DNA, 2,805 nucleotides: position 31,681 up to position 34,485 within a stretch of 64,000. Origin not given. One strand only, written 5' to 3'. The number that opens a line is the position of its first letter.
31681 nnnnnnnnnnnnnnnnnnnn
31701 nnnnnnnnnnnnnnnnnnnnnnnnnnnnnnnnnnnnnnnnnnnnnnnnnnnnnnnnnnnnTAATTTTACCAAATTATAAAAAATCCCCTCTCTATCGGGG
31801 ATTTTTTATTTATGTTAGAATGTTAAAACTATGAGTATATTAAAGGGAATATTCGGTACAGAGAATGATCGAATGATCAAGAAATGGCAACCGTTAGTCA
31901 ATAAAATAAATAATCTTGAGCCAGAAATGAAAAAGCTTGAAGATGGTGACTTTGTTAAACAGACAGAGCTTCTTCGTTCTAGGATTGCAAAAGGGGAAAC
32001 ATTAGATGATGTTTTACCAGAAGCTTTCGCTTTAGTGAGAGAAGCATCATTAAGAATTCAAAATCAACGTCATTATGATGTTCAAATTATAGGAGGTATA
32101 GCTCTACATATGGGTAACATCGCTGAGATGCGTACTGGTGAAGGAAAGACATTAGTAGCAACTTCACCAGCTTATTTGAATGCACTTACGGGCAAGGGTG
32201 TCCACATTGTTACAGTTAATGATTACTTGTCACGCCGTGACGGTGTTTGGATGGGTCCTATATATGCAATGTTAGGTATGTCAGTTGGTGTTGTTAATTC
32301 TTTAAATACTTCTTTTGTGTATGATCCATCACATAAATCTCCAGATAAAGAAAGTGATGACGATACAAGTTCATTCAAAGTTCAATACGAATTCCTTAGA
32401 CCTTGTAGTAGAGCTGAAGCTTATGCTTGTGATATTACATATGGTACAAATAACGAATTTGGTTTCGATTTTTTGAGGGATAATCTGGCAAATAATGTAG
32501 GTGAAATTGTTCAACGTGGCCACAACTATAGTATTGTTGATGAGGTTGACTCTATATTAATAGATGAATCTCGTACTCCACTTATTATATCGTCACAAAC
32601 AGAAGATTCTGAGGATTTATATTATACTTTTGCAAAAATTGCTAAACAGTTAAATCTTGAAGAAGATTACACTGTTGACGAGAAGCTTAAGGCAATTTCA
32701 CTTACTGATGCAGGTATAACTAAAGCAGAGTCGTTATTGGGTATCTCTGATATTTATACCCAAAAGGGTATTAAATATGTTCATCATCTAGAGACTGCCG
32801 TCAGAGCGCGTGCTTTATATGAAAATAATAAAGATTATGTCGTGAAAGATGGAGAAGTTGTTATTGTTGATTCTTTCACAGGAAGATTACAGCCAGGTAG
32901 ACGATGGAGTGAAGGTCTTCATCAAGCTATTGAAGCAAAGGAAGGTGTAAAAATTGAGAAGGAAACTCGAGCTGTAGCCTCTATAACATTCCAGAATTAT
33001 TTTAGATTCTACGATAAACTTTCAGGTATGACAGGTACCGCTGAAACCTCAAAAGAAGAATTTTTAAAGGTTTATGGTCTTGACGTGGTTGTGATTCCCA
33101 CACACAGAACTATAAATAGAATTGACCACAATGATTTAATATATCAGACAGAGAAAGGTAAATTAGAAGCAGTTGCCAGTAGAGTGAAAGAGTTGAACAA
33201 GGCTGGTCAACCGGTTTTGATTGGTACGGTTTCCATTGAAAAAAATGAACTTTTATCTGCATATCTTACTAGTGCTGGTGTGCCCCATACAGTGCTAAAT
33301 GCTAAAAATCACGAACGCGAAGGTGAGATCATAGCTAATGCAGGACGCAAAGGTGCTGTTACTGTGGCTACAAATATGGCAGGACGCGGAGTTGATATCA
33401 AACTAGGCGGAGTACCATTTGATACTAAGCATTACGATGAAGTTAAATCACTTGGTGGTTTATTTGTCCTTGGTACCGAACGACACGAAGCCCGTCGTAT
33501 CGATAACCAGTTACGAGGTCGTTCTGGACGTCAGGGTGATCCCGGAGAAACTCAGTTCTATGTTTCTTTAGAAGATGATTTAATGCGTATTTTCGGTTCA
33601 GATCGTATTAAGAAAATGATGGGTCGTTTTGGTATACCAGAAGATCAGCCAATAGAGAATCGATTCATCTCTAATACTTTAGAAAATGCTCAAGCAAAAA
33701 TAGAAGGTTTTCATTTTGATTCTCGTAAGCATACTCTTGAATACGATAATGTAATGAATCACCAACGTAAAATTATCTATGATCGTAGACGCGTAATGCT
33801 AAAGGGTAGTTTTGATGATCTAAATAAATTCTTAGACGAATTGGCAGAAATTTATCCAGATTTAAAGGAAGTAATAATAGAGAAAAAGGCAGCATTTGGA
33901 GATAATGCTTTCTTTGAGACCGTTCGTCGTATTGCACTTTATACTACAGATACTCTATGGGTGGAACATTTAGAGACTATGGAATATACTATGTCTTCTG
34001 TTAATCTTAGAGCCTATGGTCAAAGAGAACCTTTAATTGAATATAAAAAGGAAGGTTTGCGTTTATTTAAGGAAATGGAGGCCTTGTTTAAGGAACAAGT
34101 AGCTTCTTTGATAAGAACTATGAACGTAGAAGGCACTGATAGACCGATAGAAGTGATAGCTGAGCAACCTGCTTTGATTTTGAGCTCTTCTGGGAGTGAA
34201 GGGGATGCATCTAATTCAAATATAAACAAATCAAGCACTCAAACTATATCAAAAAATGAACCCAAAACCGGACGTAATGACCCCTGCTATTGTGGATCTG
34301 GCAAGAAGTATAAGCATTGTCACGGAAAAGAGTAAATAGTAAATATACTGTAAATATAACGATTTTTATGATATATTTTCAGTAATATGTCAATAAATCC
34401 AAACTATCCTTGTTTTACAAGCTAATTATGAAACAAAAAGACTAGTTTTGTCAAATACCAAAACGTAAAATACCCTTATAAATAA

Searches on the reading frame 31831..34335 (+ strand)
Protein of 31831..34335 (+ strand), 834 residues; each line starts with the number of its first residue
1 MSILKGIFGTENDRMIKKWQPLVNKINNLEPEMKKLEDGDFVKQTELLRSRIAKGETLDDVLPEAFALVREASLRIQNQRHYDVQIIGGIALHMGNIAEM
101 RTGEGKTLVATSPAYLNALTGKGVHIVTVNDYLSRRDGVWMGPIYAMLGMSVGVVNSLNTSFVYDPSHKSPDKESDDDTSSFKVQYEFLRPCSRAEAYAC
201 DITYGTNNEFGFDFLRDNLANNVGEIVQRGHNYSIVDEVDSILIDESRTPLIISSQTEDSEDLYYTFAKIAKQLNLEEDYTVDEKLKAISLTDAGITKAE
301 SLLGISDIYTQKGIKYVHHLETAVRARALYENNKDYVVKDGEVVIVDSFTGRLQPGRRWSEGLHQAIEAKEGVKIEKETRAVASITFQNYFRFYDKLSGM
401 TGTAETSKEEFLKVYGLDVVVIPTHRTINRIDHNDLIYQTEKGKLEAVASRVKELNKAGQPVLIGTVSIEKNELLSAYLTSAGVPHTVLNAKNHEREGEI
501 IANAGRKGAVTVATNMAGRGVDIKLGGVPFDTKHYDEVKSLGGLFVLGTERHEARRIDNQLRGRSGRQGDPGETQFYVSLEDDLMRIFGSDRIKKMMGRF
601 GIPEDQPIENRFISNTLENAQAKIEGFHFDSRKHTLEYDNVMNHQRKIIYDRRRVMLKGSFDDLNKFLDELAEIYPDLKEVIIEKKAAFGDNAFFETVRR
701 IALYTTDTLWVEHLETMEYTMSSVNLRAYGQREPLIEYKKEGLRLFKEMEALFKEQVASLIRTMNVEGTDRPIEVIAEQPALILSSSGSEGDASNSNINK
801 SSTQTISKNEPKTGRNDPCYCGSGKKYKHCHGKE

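Call 9: find_related_loci(query=window:31831-34335:+, collection=genome_contigs, flank=6000)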
Query window:31831-34335:+ (834 aa) in genome_contigs; peptide patterns used: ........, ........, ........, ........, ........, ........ (x = any residue, [..] = any of these).
600 stretches matched a pattern (row limit reached: there are more); 596 encode a relative of the query (tblastn E <= 1e-3); the best 80 are kept; 80 distinct loci.
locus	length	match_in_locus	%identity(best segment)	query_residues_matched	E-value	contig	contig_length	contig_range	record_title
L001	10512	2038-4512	79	1-832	0e+0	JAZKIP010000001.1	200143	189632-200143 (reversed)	MAG: Patescibacteria group bacterium isolate ADI_DC_SW_02_SPN_11032020-bin045 DCSW02SPN_B045_0_000000000001, whole genom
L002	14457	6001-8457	78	4-833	0e+0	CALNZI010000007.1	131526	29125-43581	MAG: Candidatus Paceibacterota bacterium isolate LOGT_bin.0037 genome assembly, contig: contig_9631, whole genome shotgu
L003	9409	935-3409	63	1-833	0e+0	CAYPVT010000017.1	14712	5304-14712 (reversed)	MAG TPA_asm: uncultured Candidatus Saccharibacteria bacterium isolate SRP062349_co2_260 genome assembly, contig: NODE_22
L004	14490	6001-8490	59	1-833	0e+0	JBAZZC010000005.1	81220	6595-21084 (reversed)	MAG: Candidatus Paceibacterota bacterium isolate SO_2017_GW1_97 NODE_1827_length_81220_cov_1.506789_OW334_2017, whole ge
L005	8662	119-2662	49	12-833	0e+0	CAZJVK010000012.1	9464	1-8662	MAG TPA_asm: uncultured Candidatus Saccharibacteria bacterium isolate binchicken_co181_162 genome assembly, contig: NODE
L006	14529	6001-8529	47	1-832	0e+0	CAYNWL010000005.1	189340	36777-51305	MAG TPA_asm: uncultured Bacteriovoracaceae bacterium isolate SRP237561_co1_295 genome assembly, contig: NODE_74_length_1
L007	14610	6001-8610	48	2-833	0e+0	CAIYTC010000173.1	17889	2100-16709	MAG: uncultured Dehalococcoidia bacterium isolate AlinenSedimentsD1_bin-0298 genome assembly, contig: bin-0298:173/296,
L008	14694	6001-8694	46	2-833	0e+0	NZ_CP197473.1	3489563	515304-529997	Stenotrophomonas sp. JC08 chromosome, complete genome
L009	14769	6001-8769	45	2-834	0e+0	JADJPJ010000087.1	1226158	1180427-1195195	MAG: Candidatus Flexifilum affinis isolate Fred_BATAC.421 tig01546595-10-12282540, whole genome shotgun sequence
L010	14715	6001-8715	46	2-833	0e+0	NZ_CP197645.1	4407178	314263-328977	Stenotrophomonas sp. PUT21 chromosome, complete genome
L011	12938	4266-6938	45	3-833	0e+0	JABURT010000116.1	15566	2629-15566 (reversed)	MAG: Gammaproteobacteria bacterium isolate Bin_15 NODE_789_length_15566_cov_10.1378, whole genome shotgun sequence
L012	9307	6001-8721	47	2-834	0e+0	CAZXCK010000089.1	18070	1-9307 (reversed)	MAG TPA_asm: uncultured Anaerolineaceae bacterium isolate SRP332253_co1_196 genome assembly, contig: NODE_5031_length_18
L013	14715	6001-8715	46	2-833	0e+0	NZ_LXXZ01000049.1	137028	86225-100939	Stenotrophomonas sepilia strain SM16975 SM16975_S3_L001_R1_001_(paired)_contig_35, whole genome shotgun sequence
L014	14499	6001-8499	47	2-832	0e+0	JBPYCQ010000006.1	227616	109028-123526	Bacillaceae bacterium W0354 Scaffold5_1, whole genome shotgun sequence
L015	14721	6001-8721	45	2-833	0e+0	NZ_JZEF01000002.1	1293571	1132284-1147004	Xanthomonas arboricola pv. juglandis strain CFBP 2528 Xarjug-CFBP2528-G12, whole genome shotgun sequence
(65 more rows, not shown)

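Call 65: find_homologous_proteins(query=window:31831-34332:+, max_evalue=1e-100)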
Query window:31831-34332:+ (834 aa): 8000 proteins with E <= 1e-100 among 8000 candidates; the best 120 are listed.
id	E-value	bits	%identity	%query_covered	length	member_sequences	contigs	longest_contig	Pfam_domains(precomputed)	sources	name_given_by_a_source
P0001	0.0e+0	1881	100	100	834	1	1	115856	PF07517.21,PF07516.19,PF21090.4,PF02810.22,PF01043.27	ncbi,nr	ncbi:MAG: preprotein translocase subunit SecA [Patescibacteria group bacterium]|nr:preprotein transl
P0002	0.0e+0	1617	85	100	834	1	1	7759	PF07517.21,PF07516.19,PF21090.4,PF02810.22,PF01043.27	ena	-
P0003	0.0e+0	1617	85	100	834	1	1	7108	PF07517.21,PF07516.19,PF21090.4,PF02810.22,PF01043.27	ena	-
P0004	0.0e+0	1615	85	100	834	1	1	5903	PF07517.21,PF07516.19,PF21090.4,PF02810.22,PF01043.27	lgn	-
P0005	0.0e+0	1612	85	100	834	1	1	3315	PF07517.21,PF07516.19,PF21090.4,PF02810.22,PF01043.27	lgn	-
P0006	0.0e+0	1608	84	100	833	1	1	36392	PF07517.21,PF07516.19,PF21090.4,PF02810.22,PF01043.27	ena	-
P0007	0.0e+0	1594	84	100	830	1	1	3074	PF07517.21,PF07516.19,PF21090.4,PF02810.22,PF01043.27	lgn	-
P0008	0.0e+0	1589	83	100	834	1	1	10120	PF07517.21,PF07516.19,PF21090.4,PF02810.22,PF01043.27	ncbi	-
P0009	0.0e+0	1583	83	100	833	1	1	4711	PF07517.21,PF07516.19,PF21090.4,PF02810.22,PF01043.27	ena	-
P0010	0.0e+0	1581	83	100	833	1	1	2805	PF07517.21,PF07516.19,PF21090.4,PF02810.22,PF01043.27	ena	-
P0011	0.0e+0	1580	83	100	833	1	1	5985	PF07517.21,PF07516.19,PF21090.4,PF02810.22,PF01043.27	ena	-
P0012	0.0e+0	1572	82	100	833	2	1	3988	PF07517.21,PF07516.19,PF21090.4,PF02810.22,PF01043.27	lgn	-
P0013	0.0e+0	1570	82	100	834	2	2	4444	PF07517.21,PF07516.19,PF21090.4,PF02810.22,PF01043.27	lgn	-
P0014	0.0e+0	1556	82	100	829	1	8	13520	PF07517.21,PF07516.19,PF21090.4,PF02810.22,PF01043.27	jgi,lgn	jgi:preprotein translocase subunit SecA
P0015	0.0e+0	1553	82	100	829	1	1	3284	PF07517.21,PF07516.19,PF21090.4,PF02810.22,PF01043.27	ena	-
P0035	0.0e+0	1516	80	100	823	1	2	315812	PF07517.21,PF07516.19,PF21090.4,PF02810.22,PF01043.27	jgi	jgi:preprotein translocase subunit SecA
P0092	0.0e+0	1465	78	100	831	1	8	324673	PF07517.21,PF07516.19,PF21090.4,PF02810.22,PF01043.27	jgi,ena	-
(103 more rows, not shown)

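Call 66: find_encoding_contigs(protein=P0001, flank=3000, max_places=3)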
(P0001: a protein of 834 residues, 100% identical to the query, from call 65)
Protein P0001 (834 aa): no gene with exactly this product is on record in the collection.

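Call 67: find_encoding_contigs(protein=P0035, flank=2500, max_places=2)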
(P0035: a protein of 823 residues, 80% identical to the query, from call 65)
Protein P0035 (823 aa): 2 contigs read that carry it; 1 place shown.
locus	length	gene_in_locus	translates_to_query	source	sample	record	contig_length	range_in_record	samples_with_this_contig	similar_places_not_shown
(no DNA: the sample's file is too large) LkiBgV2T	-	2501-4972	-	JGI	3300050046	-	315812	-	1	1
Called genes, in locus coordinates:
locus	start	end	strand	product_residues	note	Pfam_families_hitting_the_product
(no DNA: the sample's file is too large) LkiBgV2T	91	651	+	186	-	-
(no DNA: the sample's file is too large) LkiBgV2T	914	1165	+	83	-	PF01541:GIY-YIG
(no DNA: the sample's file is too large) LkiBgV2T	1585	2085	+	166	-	PF00293:NUDIX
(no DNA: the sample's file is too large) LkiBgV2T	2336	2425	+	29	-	-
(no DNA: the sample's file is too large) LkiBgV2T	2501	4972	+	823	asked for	PF07517:SecA_DEAD, PF01043:SecA_PP_bind, PF21090:P-loop_SecA, PF07516:SecA_SW, PF02810:SEC-C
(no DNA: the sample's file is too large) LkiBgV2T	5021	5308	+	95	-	-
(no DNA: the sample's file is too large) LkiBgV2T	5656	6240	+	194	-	-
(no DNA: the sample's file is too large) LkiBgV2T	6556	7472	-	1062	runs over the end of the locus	PF02811:PHP, PF07733:DNA_pol3_alpha, PF17657:DNA_pol3_finger, PF14579:HHH_6, PF01336:tRNA_anti-codon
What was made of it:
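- One pipeline did call a 29-aa gene at this position (call 67).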

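Call 68: find_encoding_contigs(protein=P0092, flank=2500, max_places=2)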
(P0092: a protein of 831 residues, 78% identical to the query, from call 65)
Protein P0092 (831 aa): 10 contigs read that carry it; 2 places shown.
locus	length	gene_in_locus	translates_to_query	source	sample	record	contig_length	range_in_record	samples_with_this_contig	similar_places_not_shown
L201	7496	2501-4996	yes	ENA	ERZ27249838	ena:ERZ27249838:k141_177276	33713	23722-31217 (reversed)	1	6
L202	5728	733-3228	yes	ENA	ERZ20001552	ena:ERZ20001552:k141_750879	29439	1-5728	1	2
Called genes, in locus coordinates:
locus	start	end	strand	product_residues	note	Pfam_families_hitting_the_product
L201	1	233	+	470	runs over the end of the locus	PF14821:Thr_synth_N, PF00291:PALP, PF24857:THR4_C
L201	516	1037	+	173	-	-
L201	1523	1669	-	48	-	-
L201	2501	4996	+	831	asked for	PF07517:SecA_DEAD, PF01043:SecA_PP_bind, PF21090:P-loop_SecA, PF07516:SecA_SW, PF02810:SEC-C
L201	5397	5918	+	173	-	PF01832:Glucosaminidase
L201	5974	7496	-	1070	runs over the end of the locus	PF02811:PHP, PF07733:DNA_pol3_alpha, PF17657:DNA_pol3_finger, PF14579:HHH_6, PF01336:tRNA_anti-codon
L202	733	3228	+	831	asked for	PF07517:SecA_DEAD, PF01043:SecA_PP_bind, PF21090:P-loop_SecA, PF07516:SecA_SW, PF02810:SEC-C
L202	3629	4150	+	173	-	PF01832:Glucosaminidase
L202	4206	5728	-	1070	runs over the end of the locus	PF02811:PHP, PF07733:DNA_pol3_alpha, PF17657:DNA_pol3_finger, PF14579:HHH_6, PF01336:tRNA_anti-codon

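Call 69: find_encoding_contigs(protein=P0006, flank=2500, max_places=2)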
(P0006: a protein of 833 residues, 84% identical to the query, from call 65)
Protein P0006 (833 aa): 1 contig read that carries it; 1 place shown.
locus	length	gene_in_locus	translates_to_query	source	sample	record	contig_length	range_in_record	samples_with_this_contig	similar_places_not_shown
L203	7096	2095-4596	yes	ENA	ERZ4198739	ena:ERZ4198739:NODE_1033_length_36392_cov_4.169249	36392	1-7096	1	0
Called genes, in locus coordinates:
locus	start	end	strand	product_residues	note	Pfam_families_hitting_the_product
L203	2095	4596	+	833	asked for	PF07517:SecA_DEAD, PF01043:SecA_PP_bind, PF21090:P-loop_SecA, PF07516:SecA_SW, PF02810:SEC-C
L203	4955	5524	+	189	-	PF01832:Glucosaminidase (weak)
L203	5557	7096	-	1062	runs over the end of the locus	PF02811:PHP, PF07733:DNA_pol3_alpha, PF17657:DNA_pol3_finger, PF14579:HHH_6, PF01336:tRNA_anti-codon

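Call 71: find_homologous_proteins(query=L005:119-2662:+, max_evalue=1e-100)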
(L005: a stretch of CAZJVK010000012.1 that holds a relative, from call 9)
Query L005:119-2662:+ (848 aa): 8000 proteins with E <= 1e-100 among 8000 candidates; the best 120 are listed.
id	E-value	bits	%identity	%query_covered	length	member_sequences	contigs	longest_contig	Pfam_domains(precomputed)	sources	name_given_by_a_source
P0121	0.0e+0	1892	100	100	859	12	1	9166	PF07517.21,PF07516.19,PF21090.4,PF02810.22,PF01043.27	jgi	-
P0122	0.0e+0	1467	76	100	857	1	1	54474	PF07517.21,PF07516.19,PF21090.4,PF02810.22,PF01043.27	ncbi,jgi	-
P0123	0.0e+0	1451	76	100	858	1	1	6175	PF07517.21,PF07516.19,PF21090.4,PF02810.22,PF01043.27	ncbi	-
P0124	0.0e+0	1440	75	100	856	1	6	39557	PF07517.21,PF07516.19,PF21090.4,PF02810.22,PF01043.27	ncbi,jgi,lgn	jgi:preprotein translocase subunit SecA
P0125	0.0e+0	1431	74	100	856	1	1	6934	PF07517.21,PF07516.19,PF21090.4,PF02810.22,PF01043.27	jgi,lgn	jgi:preprotein translocase subunit SecA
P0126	0.0e+0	1421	73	100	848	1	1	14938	PF07517.21,PF07516.19,PF21090.4,PF02810.22,PF01043.27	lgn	-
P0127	0.0e+0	1407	73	100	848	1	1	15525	PF07517.21,PF07516.19,PF21090.4,PF02810.22,PF01043.27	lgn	-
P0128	0.0e+0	1318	70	100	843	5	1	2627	PF07517.21,PF07516.19,PF21090.4,PF02810.22,PF01043.27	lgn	-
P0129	0.0e+0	1262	65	100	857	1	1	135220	PF07517.21,PF07516.19,PF21090.4,PF01043.27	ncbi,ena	-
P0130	0.0e+0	1235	66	100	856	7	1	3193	PF07517.21,PF07516.19,PF21090.4,PF01043.27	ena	-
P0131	0.0e+0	1231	67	98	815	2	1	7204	PF07517.21,PF07516.19,PF21090.4,PF02810.22,PF01043.27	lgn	-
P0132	0.0e+0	1220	64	100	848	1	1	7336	PF07517.21,PF07516.19,PF21090.4,PF02810.22,PF01043.27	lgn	-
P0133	0.0e+0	1216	63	100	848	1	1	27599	PF07517.21,PF07516.19,PF21090.4,PF02810.22,PF01043.27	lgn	-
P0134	0.0e+0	1215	63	99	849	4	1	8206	PF07517.21,PF07516.19,PF21090.4,PF02810.22,PF01043.27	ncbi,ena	-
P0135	0.0e+0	1214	65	100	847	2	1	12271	PF07517.21,PF07516.19,PF21090.4,PF02810.22,PF01043.27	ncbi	ncbi:MAG: preprotein translocase subunit SecA [Candidatus Paceibacterota bacterium]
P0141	0.0e+0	1187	63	99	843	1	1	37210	PF07517.21,PF07516.19,PF21090.4,PF02810.22,PF01043.27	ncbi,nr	ncbi:MAG: preprotein translocase subunit SecA [Candidatus Brennerbacteria bacterium]|nr:preprotein t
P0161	0.0e+0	1176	62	99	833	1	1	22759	PF07517.21,PF07516.19,PF21090.4,PF02810.22,PF01043.27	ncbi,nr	ncbi:preprotein translocase subunit SecA [Candidatus Jorgensenbacteria bacterium]|nr:preprotein tran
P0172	0.0e+0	1166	61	99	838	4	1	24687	PF07517.21,PF07516.19,PF21090.4,PF02810.22,PF01043.27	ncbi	ncbi:MAG: preprotein translocase subunit SecA [Minisyncoccia bacterium]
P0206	0.0e+0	1147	60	100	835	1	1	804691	PF07517.21,PF07516.19,PF21090.4,PF02810.22,PF01043.27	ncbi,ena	-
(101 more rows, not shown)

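Call 72: find_encoding_contigs(protein=P0122, flank=1500, max_places=1)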
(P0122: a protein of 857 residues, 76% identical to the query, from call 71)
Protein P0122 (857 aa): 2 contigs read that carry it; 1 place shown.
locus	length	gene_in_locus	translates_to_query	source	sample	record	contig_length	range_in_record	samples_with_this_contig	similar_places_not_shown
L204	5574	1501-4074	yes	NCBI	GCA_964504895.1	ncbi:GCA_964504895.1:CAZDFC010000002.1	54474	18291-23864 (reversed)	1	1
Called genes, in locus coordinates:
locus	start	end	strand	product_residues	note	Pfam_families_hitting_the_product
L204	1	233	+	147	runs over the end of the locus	PF25025:EF-Ts_N, PF00889:EF_TS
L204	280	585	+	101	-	-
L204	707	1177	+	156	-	-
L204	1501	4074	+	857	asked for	PF07517:SecA_DEAD, PF01043:SecA_PP_bind, PF21090:P-loop_SecA, PF07516:SecA_SW, PF02810:SEC-C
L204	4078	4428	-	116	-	-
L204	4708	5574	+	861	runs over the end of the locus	PF00690:Cation_ATPase_N, PF00122:E1-E2_ATPase, PF00702:Hydrolase, PF13246:Cation_ATPase, PF08282:Hydrolase_3 (faint), PF00689:Cation_ATPase_C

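Call 73: find_encoding_contigs(protein=P0141, flank=1500, max_places=1)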
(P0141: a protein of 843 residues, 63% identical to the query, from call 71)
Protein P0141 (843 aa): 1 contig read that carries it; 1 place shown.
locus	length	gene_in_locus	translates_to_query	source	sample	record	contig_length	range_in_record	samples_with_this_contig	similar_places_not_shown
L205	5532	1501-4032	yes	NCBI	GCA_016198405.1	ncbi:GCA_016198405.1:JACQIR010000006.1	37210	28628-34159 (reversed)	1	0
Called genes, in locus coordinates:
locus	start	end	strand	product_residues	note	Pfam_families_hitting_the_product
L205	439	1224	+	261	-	-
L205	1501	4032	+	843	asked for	PF07517:SecA_DEAD, PF01043:SecA_PP_bind, PF21090:P-loop_SecA, PF07516:SecA_SW, PF02810:SEC-C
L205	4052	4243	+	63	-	-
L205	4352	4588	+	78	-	-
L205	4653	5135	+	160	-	PF01371:Trp_repressor (weak)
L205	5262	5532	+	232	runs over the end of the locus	PF02578:Cu-oxidase_4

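Call 74: find_encoding_contigs(protein=P0161, flank=1500, max_places=1)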
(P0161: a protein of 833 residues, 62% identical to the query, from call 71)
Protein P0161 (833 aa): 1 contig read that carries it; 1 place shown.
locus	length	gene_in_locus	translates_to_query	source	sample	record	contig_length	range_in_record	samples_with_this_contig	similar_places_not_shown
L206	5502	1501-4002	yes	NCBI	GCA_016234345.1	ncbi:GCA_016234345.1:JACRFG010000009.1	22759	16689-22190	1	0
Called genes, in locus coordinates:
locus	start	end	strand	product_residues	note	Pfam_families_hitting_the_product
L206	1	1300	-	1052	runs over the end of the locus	-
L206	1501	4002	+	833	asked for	PF07517:SecA_DEAD, PF01043:SecA_PP_bind, PF21090:P-loop_SecA, PF07516:SecA_SW, PF02810:SEC-C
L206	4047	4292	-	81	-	-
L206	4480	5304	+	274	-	-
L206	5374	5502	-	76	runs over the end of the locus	-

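Call 75: find_encoding_contigs(protein=P0172, flank=1500, max_places=1)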
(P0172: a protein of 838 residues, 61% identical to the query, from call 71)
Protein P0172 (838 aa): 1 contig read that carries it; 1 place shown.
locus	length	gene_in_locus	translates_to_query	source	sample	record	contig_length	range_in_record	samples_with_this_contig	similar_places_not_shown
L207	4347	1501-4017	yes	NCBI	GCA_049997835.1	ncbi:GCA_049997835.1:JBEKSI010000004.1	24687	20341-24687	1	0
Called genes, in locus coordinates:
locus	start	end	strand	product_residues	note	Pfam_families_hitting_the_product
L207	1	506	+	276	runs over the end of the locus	-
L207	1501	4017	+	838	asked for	PF07517:SecA_DEAD, PF01043:SecA_PP_bind, PF21090:P-loop_SecA, PF07516:SecA_SW, PF02810:SEC-C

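Call 76: find_encoding_contigs(protein=P0129, flank=1500, max_places=1)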
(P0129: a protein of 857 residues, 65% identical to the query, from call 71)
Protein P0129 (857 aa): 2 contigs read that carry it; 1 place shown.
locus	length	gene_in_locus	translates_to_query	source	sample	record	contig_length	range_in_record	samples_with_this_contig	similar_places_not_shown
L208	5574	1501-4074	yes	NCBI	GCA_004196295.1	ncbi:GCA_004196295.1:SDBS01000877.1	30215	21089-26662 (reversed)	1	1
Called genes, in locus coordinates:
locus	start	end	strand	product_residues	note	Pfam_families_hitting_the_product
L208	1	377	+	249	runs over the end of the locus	PF00318:Ribosomal_S2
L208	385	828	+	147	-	PF00889:EF_TS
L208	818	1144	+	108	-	-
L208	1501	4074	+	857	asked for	PF07517:SecA_DEAD, PF01043:SecA_PP_bind, PF21090:P-loop_SecA, PF07516:SecA_SW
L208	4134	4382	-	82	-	-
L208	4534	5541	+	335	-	PF01820:Dala_Dala_lig_N, PF02655:ATP-grasp_3, PF08443:RimK (weak), PF07478:Dala_Dala_lig_C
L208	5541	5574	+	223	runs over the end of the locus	PF00590:TP_methylase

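Call 77: find_encoding_contigs(protein=P0206, flank=1500, max_places=1)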
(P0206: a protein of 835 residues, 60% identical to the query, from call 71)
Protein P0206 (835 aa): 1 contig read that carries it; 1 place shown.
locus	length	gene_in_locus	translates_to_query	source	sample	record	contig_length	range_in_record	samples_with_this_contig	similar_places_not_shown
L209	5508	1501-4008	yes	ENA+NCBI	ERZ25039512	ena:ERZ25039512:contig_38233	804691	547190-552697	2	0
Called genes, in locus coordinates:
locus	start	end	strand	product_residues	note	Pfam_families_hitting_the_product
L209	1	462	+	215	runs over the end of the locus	-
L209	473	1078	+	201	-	PF09335:VTT_dom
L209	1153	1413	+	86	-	-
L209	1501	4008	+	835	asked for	PF07517:SecA_DEAD, PF01043:SecA_PP_bind, PF21090:P-loop_SecA, PF07516:SecA_SW, PF02810:SEC-C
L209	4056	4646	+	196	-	-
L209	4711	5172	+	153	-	PF00293:NUDIX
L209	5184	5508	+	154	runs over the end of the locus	PF00293:NUDIX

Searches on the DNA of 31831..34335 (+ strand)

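Call 79: search_rna_families(sources=[L204, L205, L206, L207, L208, L209], threshold=evalue, max_evalue=0.1)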
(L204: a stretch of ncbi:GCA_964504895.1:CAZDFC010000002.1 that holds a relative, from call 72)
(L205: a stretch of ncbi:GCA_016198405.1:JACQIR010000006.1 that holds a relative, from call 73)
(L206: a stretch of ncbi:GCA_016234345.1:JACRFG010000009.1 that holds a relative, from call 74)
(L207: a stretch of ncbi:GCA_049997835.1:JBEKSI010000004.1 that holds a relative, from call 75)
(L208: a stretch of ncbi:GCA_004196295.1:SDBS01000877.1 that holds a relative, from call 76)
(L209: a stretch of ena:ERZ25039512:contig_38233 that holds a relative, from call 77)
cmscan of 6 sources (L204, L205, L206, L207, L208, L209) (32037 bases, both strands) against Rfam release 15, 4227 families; matches with E-value up to 0.1: 4.
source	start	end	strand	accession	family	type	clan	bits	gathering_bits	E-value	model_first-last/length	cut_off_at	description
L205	238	311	+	RF00005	tRNA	Gene; tRNA;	CL00001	63.3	29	1.1e-11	1-71/71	no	tRNA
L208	1147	1230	+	RF00005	tRNA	Gene; tRNA;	CL00001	59.9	29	9.3e-11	1-71/71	no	tRNA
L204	601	684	+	RF00005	tRNA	Gene; tRNA;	CL00001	56.9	29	6.3e-10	1-71/71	no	tRNA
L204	1372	1461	-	RF01061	mir-548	Gene; miRNA;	-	31.2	90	0.025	1-84/84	no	mir-548 microRNA precursor family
